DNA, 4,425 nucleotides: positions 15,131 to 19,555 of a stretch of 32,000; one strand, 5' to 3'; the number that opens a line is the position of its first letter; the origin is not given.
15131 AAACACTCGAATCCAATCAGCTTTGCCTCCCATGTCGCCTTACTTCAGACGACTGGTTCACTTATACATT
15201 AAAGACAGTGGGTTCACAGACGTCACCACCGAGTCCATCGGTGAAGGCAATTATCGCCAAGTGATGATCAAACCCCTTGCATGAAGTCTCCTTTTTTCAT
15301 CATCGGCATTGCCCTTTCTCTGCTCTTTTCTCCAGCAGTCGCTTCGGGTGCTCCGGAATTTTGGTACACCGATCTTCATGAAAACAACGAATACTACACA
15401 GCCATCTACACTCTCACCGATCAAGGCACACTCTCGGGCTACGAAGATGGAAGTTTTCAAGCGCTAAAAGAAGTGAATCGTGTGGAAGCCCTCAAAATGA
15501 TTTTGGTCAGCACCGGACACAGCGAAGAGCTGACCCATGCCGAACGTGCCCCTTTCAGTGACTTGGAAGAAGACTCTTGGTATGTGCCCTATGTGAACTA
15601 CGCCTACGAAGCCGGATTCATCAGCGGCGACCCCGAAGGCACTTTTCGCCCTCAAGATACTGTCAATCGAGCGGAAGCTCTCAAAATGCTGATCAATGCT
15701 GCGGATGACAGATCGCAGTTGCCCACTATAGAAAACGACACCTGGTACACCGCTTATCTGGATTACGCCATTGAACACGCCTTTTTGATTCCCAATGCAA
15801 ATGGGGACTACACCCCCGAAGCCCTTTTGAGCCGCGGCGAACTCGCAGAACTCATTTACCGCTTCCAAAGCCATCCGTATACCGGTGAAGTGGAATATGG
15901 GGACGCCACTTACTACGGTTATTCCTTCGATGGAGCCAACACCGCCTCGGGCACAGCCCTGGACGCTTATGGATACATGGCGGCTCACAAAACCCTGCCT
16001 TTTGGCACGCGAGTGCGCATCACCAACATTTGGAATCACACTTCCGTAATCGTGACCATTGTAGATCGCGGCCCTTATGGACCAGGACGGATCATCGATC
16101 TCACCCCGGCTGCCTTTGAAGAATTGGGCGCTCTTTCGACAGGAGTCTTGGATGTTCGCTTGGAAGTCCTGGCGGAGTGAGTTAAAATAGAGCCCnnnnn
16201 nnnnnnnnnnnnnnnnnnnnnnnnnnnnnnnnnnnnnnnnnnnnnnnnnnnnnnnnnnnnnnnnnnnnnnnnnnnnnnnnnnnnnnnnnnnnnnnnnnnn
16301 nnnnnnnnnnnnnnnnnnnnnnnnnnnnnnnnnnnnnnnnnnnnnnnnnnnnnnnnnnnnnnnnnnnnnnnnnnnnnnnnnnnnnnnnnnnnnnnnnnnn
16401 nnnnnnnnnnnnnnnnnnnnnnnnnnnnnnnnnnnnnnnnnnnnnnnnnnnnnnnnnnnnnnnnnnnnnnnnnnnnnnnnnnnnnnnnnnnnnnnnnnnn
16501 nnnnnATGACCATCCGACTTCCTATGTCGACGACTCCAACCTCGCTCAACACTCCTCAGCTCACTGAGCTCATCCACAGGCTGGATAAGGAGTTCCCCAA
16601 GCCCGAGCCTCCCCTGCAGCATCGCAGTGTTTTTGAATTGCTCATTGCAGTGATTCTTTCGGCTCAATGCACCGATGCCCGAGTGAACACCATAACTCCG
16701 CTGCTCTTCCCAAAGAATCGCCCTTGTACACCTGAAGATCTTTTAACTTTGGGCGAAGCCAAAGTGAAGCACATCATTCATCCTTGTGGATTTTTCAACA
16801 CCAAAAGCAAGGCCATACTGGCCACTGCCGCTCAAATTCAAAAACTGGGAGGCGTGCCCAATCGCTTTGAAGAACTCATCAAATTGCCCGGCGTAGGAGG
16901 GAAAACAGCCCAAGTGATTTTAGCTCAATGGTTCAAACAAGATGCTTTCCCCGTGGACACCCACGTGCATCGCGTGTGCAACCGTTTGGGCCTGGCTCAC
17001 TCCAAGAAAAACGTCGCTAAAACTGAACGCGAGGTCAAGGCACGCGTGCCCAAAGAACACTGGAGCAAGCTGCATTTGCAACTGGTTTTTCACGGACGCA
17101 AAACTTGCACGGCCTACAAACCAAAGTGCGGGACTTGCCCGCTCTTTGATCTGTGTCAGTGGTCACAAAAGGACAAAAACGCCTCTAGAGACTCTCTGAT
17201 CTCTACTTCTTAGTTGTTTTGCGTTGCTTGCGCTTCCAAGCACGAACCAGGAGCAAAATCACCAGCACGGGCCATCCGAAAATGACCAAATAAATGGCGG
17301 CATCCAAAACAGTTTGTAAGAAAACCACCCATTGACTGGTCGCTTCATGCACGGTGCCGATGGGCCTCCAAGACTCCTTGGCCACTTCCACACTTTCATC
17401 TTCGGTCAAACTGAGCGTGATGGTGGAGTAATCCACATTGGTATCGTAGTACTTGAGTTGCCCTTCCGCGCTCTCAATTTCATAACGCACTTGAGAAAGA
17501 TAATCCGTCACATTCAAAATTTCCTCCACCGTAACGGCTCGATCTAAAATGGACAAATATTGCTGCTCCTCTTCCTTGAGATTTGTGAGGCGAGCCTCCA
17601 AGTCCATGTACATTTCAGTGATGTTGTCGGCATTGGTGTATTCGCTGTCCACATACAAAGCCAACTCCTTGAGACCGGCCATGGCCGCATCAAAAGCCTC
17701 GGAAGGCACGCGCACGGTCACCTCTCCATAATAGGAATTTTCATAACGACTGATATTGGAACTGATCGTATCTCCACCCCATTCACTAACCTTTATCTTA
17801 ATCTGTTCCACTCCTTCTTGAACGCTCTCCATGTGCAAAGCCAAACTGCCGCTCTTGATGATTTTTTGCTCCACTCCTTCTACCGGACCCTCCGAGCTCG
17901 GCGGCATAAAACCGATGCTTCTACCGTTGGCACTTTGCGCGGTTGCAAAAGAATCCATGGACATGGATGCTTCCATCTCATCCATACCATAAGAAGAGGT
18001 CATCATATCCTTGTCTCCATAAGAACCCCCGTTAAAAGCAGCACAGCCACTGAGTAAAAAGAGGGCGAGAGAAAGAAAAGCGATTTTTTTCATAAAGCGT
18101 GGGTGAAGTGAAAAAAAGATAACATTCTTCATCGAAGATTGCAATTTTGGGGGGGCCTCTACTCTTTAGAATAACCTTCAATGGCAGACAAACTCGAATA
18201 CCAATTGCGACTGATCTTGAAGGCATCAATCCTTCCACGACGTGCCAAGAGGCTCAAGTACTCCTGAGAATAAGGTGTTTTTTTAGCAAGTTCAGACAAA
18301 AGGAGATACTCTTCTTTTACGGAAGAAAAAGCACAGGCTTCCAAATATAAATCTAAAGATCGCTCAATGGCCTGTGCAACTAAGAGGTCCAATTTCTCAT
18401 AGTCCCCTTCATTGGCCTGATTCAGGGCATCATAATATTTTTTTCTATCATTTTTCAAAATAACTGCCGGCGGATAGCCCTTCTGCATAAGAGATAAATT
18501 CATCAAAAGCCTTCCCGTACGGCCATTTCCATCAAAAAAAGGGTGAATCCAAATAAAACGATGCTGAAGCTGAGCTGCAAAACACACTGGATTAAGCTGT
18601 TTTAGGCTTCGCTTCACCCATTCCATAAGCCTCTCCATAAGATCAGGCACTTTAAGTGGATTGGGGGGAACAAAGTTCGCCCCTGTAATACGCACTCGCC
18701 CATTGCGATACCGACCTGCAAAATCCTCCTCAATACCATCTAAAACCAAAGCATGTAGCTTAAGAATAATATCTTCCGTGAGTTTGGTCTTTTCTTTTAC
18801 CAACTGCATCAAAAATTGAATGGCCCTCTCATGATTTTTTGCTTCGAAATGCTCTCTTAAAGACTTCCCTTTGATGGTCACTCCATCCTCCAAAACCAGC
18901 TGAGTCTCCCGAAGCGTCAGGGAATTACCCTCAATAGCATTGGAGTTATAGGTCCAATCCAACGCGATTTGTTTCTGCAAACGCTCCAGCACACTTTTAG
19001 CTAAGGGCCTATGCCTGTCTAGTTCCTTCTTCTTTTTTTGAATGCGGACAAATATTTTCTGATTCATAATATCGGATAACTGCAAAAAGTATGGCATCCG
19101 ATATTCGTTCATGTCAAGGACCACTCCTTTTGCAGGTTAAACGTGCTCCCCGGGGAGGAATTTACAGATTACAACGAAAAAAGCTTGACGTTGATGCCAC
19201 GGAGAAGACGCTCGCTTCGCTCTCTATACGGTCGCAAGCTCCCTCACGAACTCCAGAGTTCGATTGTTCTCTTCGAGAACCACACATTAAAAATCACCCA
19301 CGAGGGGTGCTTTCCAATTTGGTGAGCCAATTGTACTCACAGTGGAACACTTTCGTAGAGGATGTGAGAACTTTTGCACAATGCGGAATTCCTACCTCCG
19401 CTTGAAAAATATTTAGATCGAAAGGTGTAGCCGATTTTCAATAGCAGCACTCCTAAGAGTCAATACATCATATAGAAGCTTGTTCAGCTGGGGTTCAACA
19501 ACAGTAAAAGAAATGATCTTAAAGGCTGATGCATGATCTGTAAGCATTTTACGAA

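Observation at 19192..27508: ~8.3-kb integrative island at the 3' end of tRNA-Glu, bounded by a 15-bp imperfect direct repeat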

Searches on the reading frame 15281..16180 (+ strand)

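Call 7: search_protein_families(library=pfam, proteins=[window:15281-16180:+], max_evalue=0.001)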
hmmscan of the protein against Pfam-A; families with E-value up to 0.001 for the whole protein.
window:15281-16180:+ (299 aa): 2 families
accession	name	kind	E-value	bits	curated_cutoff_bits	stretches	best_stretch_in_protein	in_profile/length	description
PF00395.25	SLH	-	3.5e-23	81.7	20.8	1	91-133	1-43/44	S-layer homology domain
PF03330.24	DPBB_1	-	1e-18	67.8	28.8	1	207-293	4-82/83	Lytic transglycolase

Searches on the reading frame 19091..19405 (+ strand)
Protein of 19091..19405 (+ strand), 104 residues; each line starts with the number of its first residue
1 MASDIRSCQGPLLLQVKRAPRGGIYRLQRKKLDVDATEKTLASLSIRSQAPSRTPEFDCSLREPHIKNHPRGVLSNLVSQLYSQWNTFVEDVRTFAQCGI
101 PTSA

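Call 6: search_protein_families(library=pfam, proteins=[window:19091-19405:+], max_evalue=0.01)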
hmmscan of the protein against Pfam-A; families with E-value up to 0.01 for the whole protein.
window:19091-19405:+ (104 aa): 0 families
